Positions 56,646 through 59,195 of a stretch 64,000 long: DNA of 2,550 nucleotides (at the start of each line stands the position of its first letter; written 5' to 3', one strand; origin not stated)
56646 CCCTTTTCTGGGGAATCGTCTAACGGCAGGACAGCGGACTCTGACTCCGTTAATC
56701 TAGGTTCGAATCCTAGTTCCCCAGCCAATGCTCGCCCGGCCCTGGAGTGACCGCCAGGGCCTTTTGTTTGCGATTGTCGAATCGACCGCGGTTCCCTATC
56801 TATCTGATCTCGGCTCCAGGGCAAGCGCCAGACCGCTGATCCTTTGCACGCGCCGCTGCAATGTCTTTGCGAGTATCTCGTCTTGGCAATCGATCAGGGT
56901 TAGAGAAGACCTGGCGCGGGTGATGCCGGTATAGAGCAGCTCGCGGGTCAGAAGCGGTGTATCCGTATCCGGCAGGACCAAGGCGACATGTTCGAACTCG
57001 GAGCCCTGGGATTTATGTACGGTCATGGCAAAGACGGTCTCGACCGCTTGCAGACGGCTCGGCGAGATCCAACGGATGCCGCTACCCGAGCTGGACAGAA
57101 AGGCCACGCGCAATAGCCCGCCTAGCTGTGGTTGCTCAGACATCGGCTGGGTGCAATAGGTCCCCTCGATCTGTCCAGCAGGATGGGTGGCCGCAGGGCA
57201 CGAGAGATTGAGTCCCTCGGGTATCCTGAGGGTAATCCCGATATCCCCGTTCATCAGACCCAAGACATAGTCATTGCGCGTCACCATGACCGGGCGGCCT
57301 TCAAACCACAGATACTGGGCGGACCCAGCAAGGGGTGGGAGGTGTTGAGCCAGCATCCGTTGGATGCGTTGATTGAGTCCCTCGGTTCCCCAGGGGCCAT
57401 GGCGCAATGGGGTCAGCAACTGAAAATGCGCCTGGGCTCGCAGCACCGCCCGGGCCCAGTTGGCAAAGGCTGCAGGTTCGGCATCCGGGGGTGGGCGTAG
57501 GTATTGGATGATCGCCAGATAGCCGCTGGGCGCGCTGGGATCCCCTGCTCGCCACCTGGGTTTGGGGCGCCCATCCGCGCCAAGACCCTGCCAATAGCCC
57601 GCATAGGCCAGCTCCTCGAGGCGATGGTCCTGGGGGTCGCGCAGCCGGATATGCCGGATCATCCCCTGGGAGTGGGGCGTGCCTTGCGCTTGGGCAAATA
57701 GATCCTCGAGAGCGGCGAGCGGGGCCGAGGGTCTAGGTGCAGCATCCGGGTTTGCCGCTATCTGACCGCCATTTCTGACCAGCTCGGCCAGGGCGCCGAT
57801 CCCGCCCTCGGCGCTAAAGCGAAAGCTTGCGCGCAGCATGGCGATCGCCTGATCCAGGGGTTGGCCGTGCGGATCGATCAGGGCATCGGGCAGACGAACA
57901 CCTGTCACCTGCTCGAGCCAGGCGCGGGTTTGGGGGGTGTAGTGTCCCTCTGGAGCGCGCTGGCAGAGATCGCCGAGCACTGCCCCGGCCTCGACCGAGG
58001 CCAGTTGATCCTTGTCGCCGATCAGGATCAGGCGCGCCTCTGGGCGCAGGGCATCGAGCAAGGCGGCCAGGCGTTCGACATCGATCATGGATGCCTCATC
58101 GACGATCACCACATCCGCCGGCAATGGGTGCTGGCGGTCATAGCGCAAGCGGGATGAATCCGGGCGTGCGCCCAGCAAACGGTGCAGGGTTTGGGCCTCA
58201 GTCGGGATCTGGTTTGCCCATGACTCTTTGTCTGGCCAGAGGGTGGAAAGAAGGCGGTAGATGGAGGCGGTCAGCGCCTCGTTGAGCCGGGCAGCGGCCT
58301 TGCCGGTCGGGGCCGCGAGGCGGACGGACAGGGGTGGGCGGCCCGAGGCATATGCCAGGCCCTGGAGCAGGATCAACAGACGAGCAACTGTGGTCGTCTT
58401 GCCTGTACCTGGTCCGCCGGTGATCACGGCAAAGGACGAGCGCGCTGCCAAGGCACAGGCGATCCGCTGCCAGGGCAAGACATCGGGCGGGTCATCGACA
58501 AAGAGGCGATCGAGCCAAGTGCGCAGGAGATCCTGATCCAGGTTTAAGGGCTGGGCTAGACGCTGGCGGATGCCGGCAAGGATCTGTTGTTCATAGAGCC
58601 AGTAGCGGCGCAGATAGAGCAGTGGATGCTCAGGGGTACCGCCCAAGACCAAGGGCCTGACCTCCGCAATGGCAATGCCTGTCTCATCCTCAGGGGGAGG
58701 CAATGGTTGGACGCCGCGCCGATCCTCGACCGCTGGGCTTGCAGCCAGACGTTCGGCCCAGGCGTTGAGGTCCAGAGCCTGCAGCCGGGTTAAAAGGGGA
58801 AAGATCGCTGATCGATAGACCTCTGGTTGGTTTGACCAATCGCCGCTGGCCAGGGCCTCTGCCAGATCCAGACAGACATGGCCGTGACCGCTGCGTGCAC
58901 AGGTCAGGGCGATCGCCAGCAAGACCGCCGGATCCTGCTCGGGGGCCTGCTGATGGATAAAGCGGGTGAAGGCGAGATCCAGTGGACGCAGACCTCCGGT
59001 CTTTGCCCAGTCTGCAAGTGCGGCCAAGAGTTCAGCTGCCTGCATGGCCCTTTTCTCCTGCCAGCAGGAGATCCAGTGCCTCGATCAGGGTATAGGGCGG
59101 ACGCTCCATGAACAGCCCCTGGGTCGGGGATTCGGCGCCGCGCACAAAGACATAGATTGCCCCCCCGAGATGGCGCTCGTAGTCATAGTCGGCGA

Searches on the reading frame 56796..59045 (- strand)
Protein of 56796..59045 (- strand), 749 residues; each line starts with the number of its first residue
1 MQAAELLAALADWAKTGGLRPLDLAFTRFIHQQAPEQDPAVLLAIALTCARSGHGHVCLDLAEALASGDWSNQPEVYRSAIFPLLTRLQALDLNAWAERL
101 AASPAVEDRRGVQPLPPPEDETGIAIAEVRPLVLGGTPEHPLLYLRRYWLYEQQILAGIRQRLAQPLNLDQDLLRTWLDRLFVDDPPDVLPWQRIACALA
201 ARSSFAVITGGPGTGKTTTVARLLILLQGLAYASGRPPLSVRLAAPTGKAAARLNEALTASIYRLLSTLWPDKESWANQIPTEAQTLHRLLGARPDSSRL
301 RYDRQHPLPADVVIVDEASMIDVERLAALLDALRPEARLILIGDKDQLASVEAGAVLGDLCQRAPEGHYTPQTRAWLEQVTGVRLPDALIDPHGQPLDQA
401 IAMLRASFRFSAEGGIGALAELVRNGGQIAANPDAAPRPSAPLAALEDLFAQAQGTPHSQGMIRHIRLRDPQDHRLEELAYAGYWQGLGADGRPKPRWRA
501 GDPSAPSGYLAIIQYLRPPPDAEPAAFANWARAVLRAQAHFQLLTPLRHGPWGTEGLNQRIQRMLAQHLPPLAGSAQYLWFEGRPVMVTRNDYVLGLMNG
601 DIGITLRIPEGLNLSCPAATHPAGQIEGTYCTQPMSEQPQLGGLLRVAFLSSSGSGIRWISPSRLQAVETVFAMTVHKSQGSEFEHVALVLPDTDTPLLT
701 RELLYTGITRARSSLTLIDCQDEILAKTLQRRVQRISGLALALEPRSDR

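Call 8: search_protein_families(library=pfam, proteins=[window:56796-59045:-], max_evalue=0.001)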
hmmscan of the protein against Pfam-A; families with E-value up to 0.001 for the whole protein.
window:56796-59045:- (749 aa): 12 families
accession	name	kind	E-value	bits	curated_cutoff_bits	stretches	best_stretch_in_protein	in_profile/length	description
PF13245.12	AAA_19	-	2.1e-32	112.5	25.1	1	193-351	1-132/134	AAA domain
PF13604.12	AAA_30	-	1.7e-27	96.8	27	1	193-364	6-144/191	AAA domain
PF21185.3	RecD_N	-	2.1e-21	76.6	22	1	16-115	2-95/103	RecBCD enzyme subunit RecD, N-terminal domain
PF13538.12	UvrD_C_2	-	1.5e-15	57.2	27.4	1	671-718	2-52/52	UvrD-like helicase C-terminal domain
PF01443.25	Viral_helicase1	-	1.7e-11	44.8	21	1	673-718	179-227/228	Viral superfamily 1 RNA helicase core domain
PF13086.12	AAA_11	-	8.3e-10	39.3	27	0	201-254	15-68/257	AAA domain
PF18335.7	SH3_13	-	2.3e-09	37.3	41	1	557-608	1-54/65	ATP-dependent RecD-like DNA helicase SH3 domain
PF05127.21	NAT10_TcmA_helicase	-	1.6e-06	28.5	22.7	1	207-331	1-111/176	RNA cytidine acetyltransferase NAT10/TcmA, helicase domain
PF13401.12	AAA_22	-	1.8e-06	28.7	27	1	203-344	5-123/130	AAA domain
PF13191.12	AAA_16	-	3.3e-05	24.9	32.6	1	202-366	23-161/167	AAA ATPase domain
PF13361.12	UvrD_C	-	0.0001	22.3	25.6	1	666-720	282-348/350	UvrD-like helicase C-terminal domain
PF09848.15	SLFN-g3_helicase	-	0.00087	19.1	24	0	205-319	3-89/354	Schlafen group 3, DNA/RNA helicase domain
